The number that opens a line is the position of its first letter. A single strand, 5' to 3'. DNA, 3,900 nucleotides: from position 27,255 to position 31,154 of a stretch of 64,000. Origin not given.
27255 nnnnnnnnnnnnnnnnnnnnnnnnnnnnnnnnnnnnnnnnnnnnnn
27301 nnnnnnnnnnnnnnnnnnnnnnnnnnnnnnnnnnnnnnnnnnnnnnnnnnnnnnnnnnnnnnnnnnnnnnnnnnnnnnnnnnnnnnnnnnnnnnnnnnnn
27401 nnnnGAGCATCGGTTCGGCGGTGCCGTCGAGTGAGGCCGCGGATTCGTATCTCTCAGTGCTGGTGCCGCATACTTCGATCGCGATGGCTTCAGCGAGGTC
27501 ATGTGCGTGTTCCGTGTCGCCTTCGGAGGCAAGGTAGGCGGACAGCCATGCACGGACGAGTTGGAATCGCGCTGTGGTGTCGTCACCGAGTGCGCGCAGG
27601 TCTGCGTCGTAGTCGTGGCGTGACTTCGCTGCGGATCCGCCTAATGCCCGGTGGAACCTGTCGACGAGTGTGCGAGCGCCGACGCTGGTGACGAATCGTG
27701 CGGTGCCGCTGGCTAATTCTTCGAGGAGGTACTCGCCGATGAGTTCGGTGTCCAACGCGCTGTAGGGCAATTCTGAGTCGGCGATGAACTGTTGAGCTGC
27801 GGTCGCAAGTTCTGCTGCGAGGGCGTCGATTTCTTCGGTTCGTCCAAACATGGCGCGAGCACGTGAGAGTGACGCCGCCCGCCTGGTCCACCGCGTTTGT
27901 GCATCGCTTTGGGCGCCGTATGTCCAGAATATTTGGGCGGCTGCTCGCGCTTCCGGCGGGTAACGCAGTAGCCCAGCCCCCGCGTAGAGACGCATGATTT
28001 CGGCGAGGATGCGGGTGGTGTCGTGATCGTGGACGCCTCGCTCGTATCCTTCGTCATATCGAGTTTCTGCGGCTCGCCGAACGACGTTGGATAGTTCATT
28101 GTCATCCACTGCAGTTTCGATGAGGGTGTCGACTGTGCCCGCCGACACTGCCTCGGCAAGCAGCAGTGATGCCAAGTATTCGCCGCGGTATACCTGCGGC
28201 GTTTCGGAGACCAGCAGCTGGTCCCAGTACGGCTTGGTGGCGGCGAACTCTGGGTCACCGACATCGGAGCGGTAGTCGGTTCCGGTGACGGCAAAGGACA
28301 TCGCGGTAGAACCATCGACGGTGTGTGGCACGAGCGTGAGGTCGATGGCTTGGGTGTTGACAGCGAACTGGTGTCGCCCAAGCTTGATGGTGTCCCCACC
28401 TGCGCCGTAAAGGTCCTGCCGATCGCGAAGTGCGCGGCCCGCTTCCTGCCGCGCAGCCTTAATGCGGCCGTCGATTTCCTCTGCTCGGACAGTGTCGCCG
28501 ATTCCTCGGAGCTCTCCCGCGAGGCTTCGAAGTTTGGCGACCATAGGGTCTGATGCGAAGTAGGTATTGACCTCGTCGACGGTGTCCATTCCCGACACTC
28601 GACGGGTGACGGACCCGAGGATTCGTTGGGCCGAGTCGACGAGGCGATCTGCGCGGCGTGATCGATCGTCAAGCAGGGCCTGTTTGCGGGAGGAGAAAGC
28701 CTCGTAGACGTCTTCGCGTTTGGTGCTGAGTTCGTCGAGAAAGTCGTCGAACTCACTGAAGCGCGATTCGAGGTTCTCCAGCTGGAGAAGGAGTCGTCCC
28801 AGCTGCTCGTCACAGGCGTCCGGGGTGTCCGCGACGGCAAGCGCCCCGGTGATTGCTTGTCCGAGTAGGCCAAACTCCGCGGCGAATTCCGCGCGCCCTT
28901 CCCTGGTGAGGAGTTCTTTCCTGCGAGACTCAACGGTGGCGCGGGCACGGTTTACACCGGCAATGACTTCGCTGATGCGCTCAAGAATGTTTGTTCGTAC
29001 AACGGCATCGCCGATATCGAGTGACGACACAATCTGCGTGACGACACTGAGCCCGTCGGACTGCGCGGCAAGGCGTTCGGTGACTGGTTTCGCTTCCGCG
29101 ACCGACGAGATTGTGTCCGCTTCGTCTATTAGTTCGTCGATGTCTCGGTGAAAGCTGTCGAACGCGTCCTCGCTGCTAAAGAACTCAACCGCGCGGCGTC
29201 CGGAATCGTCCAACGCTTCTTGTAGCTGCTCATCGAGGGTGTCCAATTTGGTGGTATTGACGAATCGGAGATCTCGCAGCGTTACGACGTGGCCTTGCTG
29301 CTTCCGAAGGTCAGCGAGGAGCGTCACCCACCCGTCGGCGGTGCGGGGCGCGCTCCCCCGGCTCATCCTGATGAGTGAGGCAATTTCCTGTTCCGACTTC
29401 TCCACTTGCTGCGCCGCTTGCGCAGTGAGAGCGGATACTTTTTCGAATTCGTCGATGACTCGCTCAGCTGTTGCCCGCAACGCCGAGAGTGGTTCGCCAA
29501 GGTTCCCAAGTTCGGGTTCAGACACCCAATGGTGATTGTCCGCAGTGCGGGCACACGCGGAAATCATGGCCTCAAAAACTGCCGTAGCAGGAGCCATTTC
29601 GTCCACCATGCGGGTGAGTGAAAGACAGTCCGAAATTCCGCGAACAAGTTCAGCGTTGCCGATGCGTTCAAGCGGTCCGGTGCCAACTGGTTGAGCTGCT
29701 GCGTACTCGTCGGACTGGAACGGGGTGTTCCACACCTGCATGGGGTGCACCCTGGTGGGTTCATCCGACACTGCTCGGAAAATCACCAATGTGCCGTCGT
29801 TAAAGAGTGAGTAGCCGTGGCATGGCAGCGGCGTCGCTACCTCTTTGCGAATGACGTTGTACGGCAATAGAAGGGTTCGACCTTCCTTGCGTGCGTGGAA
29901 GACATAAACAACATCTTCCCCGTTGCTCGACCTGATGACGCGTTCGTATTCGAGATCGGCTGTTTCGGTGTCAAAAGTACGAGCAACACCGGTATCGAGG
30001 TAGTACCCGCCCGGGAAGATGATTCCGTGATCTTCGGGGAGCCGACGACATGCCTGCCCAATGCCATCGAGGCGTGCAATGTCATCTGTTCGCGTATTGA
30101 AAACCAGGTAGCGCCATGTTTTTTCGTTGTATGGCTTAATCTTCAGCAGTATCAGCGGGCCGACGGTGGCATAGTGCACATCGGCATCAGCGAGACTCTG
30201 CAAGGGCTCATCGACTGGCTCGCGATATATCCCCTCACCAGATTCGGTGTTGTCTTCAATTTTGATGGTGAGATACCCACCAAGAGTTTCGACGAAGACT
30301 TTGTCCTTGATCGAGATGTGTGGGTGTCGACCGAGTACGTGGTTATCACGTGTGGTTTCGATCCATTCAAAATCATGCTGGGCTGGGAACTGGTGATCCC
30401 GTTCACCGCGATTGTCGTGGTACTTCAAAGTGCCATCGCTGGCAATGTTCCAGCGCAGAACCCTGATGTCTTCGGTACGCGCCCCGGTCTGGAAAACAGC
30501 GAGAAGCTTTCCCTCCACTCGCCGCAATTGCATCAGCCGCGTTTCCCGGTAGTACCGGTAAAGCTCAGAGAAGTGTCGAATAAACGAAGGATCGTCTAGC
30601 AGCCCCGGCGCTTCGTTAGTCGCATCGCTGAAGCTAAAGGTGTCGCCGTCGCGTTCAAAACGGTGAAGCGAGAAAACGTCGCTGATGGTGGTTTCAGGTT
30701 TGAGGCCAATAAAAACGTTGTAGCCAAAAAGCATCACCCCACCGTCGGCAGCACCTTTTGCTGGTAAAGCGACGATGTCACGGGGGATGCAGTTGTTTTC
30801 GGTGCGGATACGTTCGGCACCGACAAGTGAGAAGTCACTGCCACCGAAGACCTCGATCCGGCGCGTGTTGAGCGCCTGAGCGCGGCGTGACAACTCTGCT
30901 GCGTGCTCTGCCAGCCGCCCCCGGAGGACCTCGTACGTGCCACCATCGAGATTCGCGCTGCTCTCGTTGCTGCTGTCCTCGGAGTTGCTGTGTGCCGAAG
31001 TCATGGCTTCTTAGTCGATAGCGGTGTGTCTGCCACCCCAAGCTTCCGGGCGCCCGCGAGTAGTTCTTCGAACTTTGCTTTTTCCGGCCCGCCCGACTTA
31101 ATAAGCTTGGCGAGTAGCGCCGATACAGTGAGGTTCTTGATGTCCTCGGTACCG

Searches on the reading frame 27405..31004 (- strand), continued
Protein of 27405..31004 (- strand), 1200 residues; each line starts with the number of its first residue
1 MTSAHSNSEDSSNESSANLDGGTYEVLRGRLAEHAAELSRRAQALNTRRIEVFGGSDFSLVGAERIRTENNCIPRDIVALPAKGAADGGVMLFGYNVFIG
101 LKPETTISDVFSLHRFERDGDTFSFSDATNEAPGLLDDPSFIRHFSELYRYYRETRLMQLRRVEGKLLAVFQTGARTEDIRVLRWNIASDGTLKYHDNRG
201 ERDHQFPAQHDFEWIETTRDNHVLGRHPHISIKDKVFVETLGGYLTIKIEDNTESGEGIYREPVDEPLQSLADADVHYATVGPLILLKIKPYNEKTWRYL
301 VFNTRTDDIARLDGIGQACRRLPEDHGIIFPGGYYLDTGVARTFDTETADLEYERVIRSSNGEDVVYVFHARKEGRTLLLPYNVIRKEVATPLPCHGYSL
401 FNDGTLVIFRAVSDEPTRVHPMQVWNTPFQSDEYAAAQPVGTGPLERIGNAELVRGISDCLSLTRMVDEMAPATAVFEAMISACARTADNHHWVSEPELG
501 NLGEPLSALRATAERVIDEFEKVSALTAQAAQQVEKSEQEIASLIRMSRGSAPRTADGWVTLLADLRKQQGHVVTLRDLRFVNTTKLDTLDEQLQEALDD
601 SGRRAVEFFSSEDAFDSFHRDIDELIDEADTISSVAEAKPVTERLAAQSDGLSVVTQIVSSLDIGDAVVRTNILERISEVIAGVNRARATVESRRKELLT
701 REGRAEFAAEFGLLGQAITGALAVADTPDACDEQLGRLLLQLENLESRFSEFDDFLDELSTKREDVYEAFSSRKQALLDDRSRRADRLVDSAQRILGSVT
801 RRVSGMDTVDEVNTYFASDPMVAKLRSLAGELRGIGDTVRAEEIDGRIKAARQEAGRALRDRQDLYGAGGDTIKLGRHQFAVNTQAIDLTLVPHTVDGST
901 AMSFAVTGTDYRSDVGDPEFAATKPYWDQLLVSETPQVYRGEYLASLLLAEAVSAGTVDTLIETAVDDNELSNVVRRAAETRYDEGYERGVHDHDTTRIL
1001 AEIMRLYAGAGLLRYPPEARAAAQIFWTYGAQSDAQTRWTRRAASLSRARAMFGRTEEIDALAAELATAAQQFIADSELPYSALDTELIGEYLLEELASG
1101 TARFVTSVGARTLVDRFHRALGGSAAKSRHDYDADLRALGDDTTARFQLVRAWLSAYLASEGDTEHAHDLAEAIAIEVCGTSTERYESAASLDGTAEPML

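Call 80: find_encoding_contigs(protein=P0225, flank=8000, max_places=1)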
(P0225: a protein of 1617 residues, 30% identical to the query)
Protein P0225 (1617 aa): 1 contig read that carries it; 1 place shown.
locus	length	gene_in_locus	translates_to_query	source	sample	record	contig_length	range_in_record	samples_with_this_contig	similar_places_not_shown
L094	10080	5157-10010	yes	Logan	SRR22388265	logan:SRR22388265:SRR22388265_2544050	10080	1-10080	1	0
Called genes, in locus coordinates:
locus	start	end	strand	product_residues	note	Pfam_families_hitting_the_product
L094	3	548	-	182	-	?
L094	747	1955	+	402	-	PF05816:TelA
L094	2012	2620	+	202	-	-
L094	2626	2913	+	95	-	-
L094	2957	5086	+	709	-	PF01145:Band_7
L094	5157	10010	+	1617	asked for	PF12458:DUF3686, PF25472:DUF7902, PF00004:AAA, PF07728:AAA_5 (weak), PF13401:AAA_22 (weak)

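Call 92: find_related_loci(query=A5, collection=metagenome_contigs, flank=8000)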
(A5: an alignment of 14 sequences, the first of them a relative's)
Query A5 (1614 aa) in metagenome_contigs; peptide patterns used: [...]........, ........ (x = any residue, [..] = any of these).
600 stretches matched a pattern (row limit reached: there are more); 305 encode a relative of the query (tblastn E <= 1e-3); the best 80 are kept; 80 distinct loci.
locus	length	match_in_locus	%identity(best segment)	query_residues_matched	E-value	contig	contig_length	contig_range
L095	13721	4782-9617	77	1-1612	0e+0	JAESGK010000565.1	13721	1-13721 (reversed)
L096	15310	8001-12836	75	1-1612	0e+0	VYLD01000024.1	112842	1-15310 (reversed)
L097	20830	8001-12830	78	1-1609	0e+0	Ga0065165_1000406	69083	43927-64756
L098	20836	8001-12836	62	1-1610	0e+0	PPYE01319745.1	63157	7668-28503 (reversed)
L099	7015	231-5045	62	4-1612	0e+0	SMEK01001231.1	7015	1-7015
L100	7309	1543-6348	61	11-1609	0e+0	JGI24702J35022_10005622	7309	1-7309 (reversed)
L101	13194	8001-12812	61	4-1611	0e+0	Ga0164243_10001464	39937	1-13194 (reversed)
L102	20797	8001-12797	62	12-1612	0e+0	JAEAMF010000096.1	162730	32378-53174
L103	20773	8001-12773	61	12-1604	0e+0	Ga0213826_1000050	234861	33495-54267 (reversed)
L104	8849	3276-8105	60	1-1611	0e+0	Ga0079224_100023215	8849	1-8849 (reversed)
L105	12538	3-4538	60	100-1612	0e+0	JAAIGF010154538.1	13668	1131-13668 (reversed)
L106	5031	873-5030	62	4-1390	0e+0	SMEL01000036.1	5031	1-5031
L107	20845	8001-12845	48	12-1614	0e+0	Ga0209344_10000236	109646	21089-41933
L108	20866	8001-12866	48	5-1614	0e+0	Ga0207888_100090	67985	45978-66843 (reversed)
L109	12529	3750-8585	49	5-1610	0e+0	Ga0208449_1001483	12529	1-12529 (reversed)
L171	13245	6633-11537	39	10-1609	0e+0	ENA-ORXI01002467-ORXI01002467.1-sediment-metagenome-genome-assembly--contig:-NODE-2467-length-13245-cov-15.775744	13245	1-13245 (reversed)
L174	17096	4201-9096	38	12-1609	0e+0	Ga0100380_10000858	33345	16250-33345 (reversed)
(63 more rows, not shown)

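Call 98: find_homologous_proteins(query=L108:7962-12875:+, max_evalue=1e-50)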
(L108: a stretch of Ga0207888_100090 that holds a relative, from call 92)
Query L108:7962-12875:+ (1638 aa): 5118 proteins with E <= 1e-50 among 8000 candidates; the best 120 are listed.
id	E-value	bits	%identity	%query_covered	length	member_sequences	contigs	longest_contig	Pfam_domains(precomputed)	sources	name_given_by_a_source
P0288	0.0e+0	3647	100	100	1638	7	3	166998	PF12458.14,PF00004.36,PF07728.21,PF25472.2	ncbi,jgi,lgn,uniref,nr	ncbi:DNA repair ATPase [Leeuwenhoekiella polynyae]|uniref:ATPase family protein associated with vari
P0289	0.0e+0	3188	87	100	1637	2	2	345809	PF12458.14,PF00004.36,PF07728.21,PF25472.2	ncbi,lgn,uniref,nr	ncbi:DNA repair ATPase [Leeuwenhoekiella marinoflava]|uniref:ATPase family protein associated with v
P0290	0.0e+0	3100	85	100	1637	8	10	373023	PF12458.14,PF00004.36,PF07728.21,PF25472.2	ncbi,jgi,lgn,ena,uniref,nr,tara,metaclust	ncbi:DNA repair ATPase [Leeuwenhoekiella sp. UBA1003]|uniref:DNA repair ATPase n=1 Tax=Leeuwenhoekie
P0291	0.0e+0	3092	84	100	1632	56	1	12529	PF12458.14,PF00004.36,PF07728.21,PF25472.2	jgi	-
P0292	0.0e+0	3055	83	100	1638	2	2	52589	PF12458.14,PF00004.36,PF07728.21,PF25472.2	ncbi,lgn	-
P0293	0.0e+0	3052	83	100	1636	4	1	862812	PF12458.14,PF00004.36,PF07728.21,PF25472.2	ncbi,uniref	ncbi:DNA repair ATPase [Leeuwenhoekiella sp. W20_SRS_FM14]|uniref:DNA repair ATPase n=1 Tax=Leeuwenh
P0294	0.0e+0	3051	83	100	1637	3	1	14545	PF12458.14,PF00004.36,PF07728.21,PF25472.2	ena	-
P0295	0.0e+0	2767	75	99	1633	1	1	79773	PF12458.14,PF00004.36,PF07728.21,PF25472.2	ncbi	ncbi:MAG: DNA repair ATPase [Leeuwenhoekiella sp.]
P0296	0.0e+0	2750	74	100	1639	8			PF12458.14,PF00004.36,PF13401.13,PF07728.21,PF25472.2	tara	tara:strand:+ start:54937 stop:59856 length:4920 start_codon:yes stop_codon:yes gene_type:complete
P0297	0.0e+0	2733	74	99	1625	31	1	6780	PF12458.14,PF00004.36,PF07728.21,PF25472.2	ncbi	-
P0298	0.0e+0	2731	75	99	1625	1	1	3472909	PF12458.14,PF00004.36,PF07728.21,PF25472.2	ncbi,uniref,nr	ncbi:ATPase family protein associated with various cellular activities (AAA) [Dokdonia sp. Hel_I_63]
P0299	0.0e+0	2731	74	100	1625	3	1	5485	PF12458.14,PF00004.36,PF07728.21,PF25472.2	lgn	-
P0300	0.0e+0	2730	74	99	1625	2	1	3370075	PF12458.14,PF00004.36,PF07728.21,PF25472.2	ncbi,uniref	ncbi:DNA repair ATPase [Dokdonia sp. R86516]|uniref:DNA repair ATPase n=1 Tax=Dokdonia sp. R86516 Ta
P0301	0.0e+0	2729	74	99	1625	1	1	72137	PF12458.14,PF00004.36,PF07728.21,PF25472.2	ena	-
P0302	0.0e+0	2729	74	99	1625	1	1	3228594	PF12458.14,PF00004.36,PF07728.21,PF25472.2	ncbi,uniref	ncbi:DNA repair ATPase [Dokdonia sp. LLG6352-1]|uniref:DNA repair ATPase n=1 Tax=Dokdonia sp. LLG635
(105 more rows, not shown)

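Call 99: find_encoding_contigs(protein=P0298, flank=10000, max_places=1)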
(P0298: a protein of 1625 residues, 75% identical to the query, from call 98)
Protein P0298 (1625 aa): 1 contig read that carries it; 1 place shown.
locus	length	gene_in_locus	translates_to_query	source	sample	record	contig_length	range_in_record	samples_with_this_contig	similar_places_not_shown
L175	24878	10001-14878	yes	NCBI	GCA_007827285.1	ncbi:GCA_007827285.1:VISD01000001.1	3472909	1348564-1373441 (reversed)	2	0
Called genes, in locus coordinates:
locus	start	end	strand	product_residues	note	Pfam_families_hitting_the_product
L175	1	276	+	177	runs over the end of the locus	PF09685:MamF_MmsF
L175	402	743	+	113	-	PF03551:PadR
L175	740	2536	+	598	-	PF04024:PspC, PF22571:LiaI-LiaF-TM_PspC, PF22744:Toast-rack_PspC-Cterm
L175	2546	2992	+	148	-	PF14534:DUF4440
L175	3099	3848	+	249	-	-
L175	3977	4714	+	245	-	PF10988:DUF2807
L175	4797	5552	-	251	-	PF01381:HTH_3, PF12844:HTH_19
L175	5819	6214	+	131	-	PF22550:CesT_Tir_1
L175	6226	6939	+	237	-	PF04012:PspA_IM30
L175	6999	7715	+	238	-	-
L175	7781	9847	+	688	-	PF01145:Band_7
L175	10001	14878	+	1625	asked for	PF12458:DUF3686, PF25472:DUF7902, PF00004:AAA (weak), PF07728:AAA_5 (weak)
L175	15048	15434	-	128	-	-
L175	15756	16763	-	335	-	PF00890:FAD_binding_2 (faint), PF01134:GIDA (faint), PF07992:Pyr_redox_2, PF12831:FAD_oxidored (faint), PF13450:NAD_binding_8 (faint), PF13738:Pyr_redox_3, PF00070:Pyr_redox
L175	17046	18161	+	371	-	PF07995:GSDH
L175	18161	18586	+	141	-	PF00034:Cytochrom_C, PF13442:Cytochrome_CBB3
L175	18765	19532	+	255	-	PF00142:Fer4_NifH (weak), PF01656:CbiA, PF02374:ArsA_ATPase (weak), PF06564:CBP_BcsQ, PF09140:MipZ, PF10609:ParA, PF13614:AAA_31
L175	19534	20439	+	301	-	PF02195:ParB_N, PF17762:HTH_ParB, PF23552:ParB_C (weak)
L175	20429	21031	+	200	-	PF18935:DUF5683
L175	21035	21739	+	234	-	PF01113:DapB_N, PF05173:DapB_C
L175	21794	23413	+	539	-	PF18936:DUF5684, PF10502:Peptidase_S26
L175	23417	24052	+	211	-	PF08889:WbqC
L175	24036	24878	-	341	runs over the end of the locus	PF28535:DUF8431, PF03372:Exo_endo_phos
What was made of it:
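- The Dokdonia locus also sits beside a PadR-PspC/Toastrack unit (call 99).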

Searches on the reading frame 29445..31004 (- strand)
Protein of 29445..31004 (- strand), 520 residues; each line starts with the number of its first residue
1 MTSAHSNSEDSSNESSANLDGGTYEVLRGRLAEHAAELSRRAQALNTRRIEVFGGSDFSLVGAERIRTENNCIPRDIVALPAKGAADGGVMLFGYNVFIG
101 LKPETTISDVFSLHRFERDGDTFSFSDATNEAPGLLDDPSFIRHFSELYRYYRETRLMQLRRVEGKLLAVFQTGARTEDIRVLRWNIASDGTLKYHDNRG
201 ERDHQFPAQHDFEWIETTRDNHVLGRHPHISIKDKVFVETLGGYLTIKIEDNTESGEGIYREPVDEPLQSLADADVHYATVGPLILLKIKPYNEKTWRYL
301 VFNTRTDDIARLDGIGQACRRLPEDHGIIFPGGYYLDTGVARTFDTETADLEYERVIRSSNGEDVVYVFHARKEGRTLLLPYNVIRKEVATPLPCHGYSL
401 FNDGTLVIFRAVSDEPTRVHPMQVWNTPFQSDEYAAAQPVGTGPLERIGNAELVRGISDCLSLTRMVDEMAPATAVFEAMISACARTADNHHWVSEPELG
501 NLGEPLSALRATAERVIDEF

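Call 67: predict_structure(alignment_id=A2)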
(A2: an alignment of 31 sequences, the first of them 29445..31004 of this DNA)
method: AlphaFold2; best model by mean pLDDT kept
length: 520 residues; sequences in the alignment: 31
mean_pLDDT: 88.0   pTM: 0.85
mean pLDDT of the five models: 88.0, 87.6, 87.2, 86.3, 86.2
residues with pLDDT >= 90: 333; 70-90: 153; 50-70: 14; < 50: 20
segments of 3 or more residues with pLDDT < 50: 1-20
pLDDT, mean of each block of 10 residues (from residue 1): 33 36 83 95 94 82 91 92 66 85 82 90 87 90 94 90 92 91 93 92 91 96 92 94 92 84 92 95 96 95 92 95 94 91 91 93 93 91 90 93 91 88 92 80 88 93 86 82 93 93 95 88
secondary structure, 60 per line:
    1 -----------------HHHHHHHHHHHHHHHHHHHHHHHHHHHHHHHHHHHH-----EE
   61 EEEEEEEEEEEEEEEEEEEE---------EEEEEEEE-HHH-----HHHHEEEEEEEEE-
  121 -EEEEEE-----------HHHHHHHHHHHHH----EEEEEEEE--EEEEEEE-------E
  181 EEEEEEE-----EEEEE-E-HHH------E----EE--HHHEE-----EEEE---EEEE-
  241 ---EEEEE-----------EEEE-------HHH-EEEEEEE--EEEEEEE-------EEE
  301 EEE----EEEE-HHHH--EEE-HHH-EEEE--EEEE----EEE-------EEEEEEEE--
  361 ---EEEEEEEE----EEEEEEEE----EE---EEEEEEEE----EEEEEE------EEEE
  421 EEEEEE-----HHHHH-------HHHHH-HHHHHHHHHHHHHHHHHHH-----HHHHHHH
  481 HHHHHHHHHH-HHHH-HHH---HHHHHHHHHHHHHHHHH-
elements in order: H18-53 E59-80 E90-97 H107-110 E111-119 E122-127 H139-151 E156-163 E166-172 E180-187 E193-197 E229-232 E236-239 E244-248 E260-263 E275-281 E284-290 E298-303 E308-311 H313-316 E319-321 E327-330 E333-336 E341-343 E351-358 E364-371 E376-383 E393-400 E405-410 E417-426 H432-436 H444-448 H450-468 H474-490 H492-495 H503-519
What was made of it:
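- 29529..30896 (-): DUF3686 domain (residues 37-492): beta-propeller-like fold, about 7 x 4 strands across residues 59-426, packed against a helical bundle. AlphaFold2 model of residues 1-520: pLDDT 88, pTM 0.85 (call 67).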

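Call 87: fold_search(model_id=the predicted structure, library=pdb)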
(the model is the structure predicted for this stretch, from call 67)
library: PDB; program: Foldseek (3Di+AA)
matches with E <= 10: 1104; with E <= 0.001: 219
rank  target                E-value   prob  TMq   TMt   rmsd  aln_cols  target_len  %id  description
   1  8j07_m2               6.9e-07  1.00  0.27  0.26  35.7       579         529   10  96nm repeat of human respiratory doublet microtubule and associated axonemal complexes (released 2023-07-26)
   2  7vci_E                1.7e-06  1.00  0.21  0.30  17.1       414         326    9  Structure of Xenopus laevis NPC nuclear ring asymmetric unit (released 2022-02-02)
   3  8hmc_B                2.0e-06  1.00  0.27  0.14  15.0       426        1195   12  base module state 1 of Tetrahymena IFT-A (released 2023-06-14)
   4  6u42_5L               2.2e-06  1.00  0.15  0.13  21.1       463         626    8  Natively decorated ciliary doublet microtubule (released 2019-11-13)
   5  12dl_HA               2.5e-06  1.00  0.24  0.31  16.5       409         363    9  Native structure of the cytoplasmic lattice (CPL) asymmetric unit from mouse MII eggs (released 2026-04-08)
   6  9l4j_B                4.1e-06  1.00  0.24  0.32  16.2       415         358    9  Structure of mouse SCMCcore complex contain ZBED3 (released 2025-10-01)
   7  9e2g_2B               4.3e-06  1.00  0.19  0.17  18.4       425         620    8  Cryo-EM structure of 48 nm repeat of microtubule doublet from T. brucei flagellum (released 2025-03-12)
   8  9e78_0L               5.8e-06  0.97  0.14  0.13  19.9       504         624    9  48-nm repeat of the Leishmania tarentolae doublet microtubule (released 2025-03-12)
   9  3srg                  7.8e-06  1.00  0.24  0.32  16.8       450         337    9  Serum paraoxonase-1 by directed evolution at pH 6.5 in complex with 2-hydroxyquinoline (released 2012-03-21)
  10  6gmu                  8.2e-06  1.00  0.23  0.31  16.6       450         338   10  Serum paraoxonase-1 by directed evolution with the L69G/H134R/F222S/T332S mutations (released 2019-04-17)
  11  5hyn_B                9.1e-06  1.00  0.24  0.32  17.3       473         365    8  Structure of Human Polycomb Repressive Complex 2 (PRC2) with oncogenic histone H3K27M peptide (released 2016-05-11)
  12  8qcb_C                1.0e-05  1.00  0.21  0.27  15.7       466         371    9  CryoEM structure of a S. Cerevisiae Ski2387 complex in the open state (released 2023-11-08)
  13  6h0a                  1.1e-05  1.00  0.24  0.32  16.7       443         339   10  Serum paraoxonase-1 by directed evolution with the L69G/H115W/H134R/F222S/T332S mutations (released 2019-07-17)
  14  8bpn_A                1.2e-05  1.00  0.19  0.21  18.0       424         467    9  The structure of thiocyanate dehydrogenase mutant form with Phe 436 replaced by Gln from Thioalkalivibrio paradoxus (released 2023-01-18)
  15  8i7o_P1               1.3e-05  0.98  0.16  0.14  20.1       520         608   10  In situ structure of axonemal doublet microtubules in mouse sperm with 16-nm repeat (released 2023-10-11)
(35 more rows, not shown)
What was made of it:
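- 29529..30896 (-): All the top 50 Foldseek PDB hits listed contain a beta-propeller (WD40/EED, Nup, IFT-A, Ski8, clathrin terminal domain, Vps18, paraoxonase; E about 1e-6), but TM-scores are low (call 87).
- The propeller match has low TM-scores (call 87).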
